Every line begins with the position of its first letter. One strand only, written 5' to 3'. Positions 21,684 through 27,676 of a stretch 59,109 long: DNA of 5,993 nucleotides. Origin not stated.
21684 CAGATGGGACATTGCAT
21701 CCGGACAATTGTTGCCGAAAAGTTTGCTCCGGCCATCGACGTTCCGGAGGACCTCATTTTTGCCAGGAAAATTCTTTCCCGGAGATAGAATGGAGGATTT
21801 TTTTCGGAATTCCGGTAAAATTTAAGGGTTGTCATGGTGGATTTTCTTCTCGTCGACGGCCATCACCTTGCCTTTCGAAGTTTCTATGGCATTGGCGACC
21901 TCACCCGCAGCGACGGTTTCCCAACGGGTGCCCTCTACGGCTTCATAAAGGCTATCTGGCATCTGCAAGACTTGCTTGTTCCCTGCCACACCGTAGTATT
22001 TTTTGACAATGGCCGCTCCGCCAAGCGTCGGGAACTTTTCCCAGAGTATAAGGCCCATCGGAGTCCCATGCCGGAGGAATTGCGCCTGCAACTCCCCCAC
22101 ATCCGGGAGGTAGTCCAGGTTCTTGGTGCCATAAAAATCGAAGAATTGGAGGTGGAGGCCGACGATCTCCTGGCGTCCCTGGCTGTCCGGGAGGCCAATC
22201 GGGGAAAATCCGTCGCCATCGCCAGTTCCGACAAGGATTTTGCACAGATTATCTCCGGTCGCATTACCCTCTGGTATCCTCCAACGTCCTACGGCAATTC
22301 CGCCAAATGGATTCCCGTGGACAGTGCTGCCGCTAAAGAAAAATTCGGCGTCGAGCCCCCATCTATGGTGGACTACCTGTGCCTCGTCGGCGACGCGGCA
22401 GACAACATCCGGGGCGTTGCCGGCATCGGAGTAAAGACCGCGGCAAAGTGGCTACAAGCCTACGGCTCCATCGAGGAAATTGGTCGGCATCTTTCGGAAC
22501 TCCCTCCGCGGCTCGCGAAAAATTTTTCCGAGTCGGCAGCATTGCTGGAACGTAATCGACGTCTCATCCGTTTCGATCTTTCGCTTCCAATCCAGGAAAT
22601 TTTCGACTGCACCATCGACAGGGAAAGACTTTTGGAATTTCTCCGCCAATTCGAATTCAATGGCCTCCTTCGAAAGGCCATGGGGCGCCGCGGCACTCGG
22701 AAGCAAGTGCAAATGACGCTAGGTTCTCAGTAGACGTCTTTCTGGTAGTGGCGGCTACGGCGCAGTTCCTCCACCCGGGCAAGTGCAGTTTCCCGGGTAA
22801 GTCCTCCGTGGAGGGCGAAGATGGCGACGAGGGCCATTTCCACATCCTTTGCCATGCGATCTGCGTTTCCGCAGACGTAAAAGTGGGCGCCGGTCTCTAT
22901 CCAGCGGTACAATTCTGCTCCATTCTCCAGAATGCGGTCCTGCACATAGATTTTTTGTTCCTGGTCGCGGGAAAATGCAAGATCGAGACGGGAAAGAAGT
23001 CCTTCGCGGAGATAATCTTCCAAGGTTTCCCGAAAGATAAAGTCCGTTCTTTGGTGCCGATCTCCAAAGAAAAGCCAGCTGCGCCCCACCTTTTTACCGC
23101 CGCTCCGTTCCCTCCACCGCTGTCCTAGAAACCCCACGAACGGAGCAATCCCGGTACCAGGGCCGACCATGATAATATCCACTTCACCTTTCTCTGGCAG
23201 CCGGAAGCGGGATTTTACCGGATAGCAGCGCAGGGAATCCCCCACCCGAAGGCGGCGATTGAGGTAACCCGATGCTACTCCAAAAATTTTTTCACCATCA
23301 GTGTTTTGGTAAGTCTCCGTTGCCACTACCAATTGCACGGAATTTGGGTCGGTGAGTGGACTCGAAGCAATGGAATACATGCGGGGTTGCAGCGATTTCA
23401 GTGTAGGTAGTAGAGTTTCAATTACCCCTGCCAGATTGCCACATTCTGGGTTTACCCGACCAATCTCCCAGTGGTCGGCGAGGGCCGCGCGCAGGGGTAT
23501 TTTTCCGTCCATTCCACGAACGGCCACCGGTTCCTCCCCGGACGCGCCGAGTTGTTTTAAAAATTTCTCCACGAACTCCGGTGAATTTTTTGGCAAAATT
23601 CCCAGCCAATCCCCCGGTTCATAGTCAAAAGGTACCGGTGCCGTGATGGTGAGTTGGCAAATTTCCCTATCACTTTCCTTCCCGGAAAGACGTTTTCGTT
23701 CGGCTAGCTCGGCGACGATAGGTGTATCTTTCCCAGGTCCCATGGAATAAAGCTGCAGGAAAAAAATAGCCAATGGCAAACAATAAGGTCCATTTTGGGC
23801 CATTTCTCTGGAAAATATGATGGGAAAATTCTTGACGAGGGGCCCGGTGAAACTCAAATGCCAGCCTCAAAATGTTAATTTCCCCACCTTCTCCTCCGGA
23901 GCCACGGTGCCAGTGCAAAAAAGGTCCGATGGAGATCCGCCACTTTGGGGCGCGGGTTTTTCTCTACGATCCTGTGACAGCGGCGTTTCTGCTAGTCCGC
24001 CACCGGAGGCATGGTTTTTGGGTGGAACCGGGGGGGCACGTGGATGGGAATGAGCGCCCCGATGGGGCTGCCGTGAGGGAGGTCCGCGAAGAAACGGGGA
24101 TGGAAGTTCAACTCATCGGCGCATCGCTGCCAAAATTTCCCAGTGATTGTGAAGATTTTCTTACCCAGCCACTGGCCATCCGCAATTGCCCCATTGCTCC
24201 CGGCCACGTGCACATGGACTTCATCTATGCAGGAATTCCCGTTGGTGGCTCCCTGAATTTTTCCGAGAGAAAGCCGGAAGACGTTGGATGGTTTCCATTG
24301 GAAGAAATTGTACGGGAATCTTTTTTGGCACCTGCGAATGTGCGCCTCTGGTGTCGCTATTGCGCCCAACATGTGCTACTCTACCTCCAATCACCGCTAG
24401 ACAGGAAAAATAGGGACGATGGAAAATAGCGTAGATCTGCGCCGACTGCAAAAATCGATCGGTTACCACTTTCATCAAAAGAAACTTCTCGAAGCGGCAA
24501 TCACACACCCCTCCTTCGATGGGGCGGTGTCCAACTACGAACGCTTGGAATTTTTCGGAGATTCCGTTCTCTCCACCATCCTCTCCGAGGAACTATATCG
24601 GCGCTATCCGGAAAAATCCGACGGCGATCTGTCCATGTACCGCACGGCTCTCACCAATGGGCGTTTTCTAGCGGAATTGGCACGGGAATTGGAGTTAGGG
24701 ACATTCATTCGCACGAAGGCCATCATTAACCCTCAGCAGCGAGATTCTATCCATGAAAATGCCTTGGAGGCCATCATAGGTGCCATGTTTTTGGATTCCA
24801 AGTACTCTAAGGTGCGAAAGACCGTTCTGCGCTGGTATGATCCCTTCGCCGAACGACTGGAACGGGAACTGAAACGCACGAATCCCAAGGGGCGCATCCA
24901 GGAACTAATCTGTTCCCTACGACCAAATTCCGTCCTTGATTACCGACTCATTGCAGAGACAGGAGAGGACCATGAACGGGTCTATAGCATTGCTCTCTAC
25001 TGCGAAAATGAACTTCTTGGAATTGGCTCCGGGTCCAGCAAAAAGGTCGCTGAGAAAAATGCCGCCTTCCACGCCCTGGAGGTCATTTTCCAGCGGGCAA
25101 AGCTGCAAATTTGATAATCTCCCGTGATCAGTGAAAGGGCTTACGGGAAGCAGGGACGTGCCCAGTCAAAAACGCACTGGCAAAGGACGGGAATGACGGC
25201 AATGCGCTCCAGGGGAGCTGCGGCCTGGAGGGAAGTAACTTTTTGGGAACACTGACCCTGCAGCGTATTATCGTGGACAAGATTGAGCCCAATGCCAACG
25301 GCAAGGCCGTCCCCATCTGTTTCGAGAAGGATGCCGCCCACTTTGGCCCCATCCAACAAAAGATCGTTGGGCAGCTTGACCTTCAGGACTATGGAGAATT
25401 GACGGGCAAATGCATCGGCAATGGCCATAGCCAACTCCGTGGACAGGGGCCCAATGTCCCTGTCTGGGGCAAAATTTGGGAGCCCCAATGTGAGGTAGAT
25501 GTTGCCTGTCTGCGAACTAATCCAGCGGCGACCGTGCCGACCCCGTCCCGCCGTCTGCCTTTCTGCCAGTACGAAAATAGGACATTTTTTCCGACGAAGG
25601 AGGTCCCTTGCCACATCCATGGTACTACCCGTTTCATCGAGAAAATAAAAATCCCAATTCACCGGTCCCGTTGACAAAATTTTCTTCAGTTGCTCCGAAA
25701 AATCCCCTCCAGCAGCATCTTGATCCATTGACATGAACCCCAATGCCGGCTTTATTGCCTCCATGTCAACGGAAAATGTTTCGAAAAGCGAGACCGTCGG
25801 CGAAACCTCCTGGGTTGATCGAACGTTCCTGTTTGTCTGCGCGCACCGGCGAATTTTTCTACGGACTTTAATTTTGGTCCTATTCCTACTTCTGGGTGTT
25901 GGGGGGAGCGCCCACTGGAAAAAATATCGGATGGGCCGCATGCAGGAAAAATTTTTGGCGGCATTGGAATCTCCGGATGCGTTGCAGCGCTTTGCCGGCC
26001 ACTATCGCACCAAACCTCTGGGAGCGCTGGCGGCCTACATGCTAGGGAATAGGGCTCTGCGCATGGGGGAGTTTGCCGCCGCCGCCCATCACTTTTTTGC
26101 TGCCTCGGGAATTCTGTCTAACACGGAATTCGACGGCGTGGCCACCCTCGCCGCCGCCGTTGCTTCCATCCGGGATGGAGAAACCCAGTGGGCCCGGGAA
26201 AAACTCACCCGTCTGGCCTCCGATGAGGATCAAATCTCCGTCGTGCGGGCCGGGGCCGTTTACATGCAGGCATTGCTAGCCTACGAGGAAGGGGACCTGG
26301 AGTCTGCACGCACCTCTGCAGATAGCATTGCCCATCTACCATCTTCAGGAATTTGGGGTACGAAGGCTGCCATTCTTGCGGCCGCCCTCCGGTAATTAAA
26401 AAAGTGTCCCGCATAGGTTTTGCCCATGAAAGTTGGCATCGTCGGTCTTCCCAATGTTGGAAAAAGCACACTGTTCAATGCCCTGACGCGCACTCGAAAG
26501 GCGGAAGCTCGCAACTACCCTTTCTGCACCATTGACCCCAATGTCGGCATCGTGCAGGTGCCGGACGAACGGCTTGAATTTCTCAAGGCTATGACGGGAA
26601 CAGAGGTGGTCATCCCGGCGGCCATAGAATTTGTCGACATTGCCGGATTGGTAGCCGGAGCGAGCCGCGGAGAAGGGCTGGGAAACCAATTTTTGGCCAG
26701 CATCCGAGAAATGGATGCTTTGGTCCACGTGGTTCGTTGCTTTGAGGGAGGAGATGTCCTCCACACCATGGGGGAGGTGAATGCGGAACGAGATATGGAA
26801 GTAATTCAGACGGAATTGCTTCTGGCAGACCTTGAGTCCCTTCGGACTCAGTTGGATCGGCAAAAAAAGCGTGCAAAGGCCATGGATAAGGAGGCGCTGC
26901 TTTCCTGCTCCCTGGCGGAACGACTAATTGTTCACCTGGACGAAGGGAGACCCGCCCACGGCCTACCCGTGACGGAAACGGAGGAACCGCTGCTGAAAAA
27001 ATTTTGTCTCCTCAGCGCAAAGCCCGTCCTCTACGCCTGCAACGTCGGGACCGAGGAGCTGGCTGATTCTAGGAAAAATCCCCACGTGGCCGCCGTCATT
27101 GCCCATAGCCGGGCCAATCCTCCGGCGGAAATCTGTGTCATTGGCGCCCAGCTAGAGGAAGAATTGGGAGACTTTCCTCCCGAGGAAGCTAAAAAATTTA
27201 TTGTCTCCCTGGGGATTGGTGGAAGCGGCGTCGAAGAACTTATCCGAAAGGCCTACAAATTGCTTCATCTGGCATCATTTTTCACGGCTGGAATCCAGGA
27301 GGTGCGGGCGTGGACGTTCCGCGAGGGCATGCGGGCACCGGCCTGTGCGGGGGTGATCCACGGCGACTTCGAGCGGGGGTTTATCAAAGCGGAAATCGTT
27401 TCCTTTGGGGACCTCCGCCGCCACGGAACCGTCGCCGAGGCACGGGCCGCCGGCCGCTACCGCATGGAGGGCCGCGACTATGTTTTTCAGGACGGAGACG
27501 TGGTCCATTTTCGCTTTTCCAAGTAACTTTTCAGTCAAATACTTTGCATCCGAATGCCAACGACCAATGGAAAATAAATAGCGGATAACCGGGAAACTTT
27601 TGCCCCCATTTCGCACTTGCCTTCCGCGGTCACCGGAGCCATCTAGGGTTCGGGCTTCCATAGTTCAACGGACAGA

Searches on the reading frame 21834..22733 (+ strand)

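Call 28: search_protein_families(library=pfam, proteins=[window:21834-22733:+], max_evalue=0.001)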
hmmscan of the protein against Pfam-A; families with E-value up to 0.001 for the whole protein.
window:21834-22733:+ (299 aa): 2 families
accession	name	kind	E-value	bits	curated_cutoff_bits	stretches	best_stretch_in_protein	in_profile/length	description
PF02739.22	5_3_exonuc_N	-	1.8e-43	148.6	34.3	1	4-172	2-164/164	5'-3' exonuclease, N-terminal resolvase-like domain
PF01367.25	5_3_exonuc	-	4.5e-21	75.6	40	1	173-254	1-83/97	5'-3' exonuclease, C-terminal SAM fold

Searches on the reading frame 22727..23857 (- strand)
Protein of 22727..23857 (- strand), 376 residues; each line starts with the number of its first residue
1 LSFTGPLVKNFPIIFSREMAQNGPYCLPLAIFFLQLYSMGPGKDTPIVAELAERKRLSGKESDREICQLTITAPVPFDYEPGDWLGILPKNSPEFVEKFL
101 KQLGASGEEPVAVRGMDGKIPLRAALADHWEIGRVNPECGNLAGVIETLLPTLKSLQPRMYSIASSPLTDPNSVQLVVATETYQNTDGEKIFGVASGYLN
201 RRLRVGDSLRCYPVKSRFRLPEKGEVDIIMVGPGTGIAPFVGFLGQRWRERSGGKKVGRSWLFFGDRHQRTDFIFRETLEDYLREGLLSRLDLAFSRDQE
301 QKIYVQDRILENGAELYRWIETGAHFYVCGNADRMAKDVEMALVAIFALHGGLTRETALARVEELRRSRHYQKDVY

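Call 28: search_protein_families(library=pfam, proteins=[window:22727-23857:-], max_evalue=0.001)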
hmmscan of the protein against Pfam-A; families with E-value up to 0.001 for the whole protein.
window:22727-23857:- (376 aa): 2 families
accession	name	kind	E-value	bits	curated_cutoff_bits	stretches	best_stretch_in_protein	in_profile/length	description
PF00667.26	FAD_binding_1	-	1.6e-19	70.9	32.3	2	146-198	169-222/222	FAD binding domain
PF00175.26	NAD_binding_1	-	7.8e-14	52.7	22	1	230-340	1-108/109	Oxidoreductase NAD-binding domain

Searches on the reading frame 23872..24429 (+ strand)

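Call 28: search_protein_families(library=pfam, proteins=[window:23872-24429:+], max_evalue=0.001)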
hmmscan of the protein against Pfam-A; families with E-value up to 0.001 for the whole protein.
window:23872-24429:+ (185 aa): 1 family
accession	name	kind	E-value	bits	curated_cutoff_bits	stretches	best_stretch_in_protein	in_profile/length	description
PF00293.34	NUDIX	-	1.6e-15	57.7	21.1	1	23-148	2-119/134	NUDIX domain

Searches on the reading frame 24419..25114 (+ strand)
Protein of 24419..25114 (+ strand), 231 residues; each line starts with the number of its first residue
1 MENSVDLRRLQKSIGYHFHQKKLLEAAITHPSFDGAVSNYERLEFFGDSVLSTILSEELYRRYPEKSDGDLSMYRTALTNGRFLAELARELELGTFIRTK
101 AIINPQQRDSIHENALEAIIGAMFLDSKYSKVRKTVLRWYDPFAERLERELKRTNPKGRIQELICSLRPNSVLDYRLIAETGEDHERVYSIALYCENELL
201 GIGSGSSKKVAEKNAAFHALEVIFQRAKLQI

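Call 28: search_protein_families(library=pfam, proteins=[window:24419-25114:+], max_evalue=0.001)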
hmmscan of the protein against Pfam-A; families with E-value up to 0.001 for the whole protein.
window:24419-25114:+ (231 aa): 3 families
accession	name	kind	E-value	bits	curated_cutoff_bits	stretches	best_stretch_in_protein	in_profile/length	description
PF14622.11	Ribonucleas_3_3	-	5.7e-26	91.6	35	1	21-139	2-123/128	Ribonuclease-III-like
PF00636.31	Ribonuclease_3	-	5.6e-19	69.3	27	1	41-127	1-101/102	Ribonuclease III domain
PF00035.32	dsrm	-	2.8e-11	44.2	23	1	156-222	1-65/66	Double-stranded RNA binding motif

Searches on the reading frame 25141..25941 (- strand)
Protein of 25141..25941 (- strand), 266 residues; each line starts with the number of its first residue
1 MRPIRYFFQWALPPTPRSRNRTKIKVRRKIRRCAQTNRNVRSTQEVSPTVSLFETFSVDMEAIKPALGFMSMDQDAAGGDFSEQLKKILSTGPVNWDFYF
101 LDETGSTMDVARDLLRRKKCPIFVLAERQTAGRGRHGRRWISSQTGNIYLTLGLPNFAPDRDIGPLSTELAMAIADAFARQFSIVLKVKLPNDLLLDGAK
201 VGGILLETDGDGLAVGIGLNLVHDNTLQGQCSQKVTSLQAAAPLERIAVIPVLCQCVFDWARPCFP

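Call 28: search_protein_families(library=pfam, proteins=[window:25141-25941:-], max_evalue=0.001)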
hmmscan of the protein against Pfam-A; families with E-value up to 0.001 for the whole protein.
window:25141-25941:- (266 aa): 1 family
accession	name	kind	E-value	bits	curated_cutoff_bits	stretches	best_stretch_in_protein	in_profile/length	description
PF03099.24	BPL_LplA_LipB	-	2.8e-13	50.4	21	1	106-216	7-125/133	Biotin/lipoate A/B protein ligase family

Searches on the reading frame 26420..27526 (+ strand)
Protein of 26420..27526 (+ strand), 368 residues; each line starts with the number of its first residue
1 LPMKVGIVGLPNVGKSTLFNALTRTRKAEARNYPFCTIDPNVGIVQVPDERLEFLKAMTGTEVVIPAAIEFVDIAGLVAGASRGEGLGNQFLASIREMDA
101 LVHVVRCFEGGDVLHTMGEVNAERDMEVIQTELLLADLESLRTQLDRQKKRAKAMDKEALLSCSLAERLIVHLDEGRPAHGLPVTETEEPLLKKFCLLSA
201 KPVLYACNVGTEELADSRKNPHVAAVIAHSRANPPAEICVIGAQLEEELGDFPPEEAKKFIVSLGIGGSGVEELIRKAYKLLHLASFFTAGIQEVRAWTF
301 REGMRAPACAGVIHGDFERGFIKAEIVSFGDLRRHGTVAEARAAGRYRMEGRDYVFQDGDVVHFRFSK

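Call 28: search_protein_families(library=pfam, proteins=[window:26420-27526:+], max_evalue=0.001)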
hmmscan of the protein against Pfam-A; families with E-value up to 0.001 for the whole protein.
window:26420-27526:+ (368 aa): 3 families
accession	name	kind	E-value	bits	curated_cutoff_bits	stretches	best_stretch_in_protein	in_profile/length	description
PF06071.19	YchF-GTPase_C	-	5.3e-34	116.6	27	1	284-366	1-83/84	Protein of unknown function (DUF933)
PF01926.29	MMR_HSR1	-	1.4e-23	83.6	21.9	1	4-120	1-99/113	50S ribosome-binding GTPase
PF02421.24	FeoB_N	-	1.1e-07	32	27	1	4-53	2-50/156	Ferrous iron transport protein B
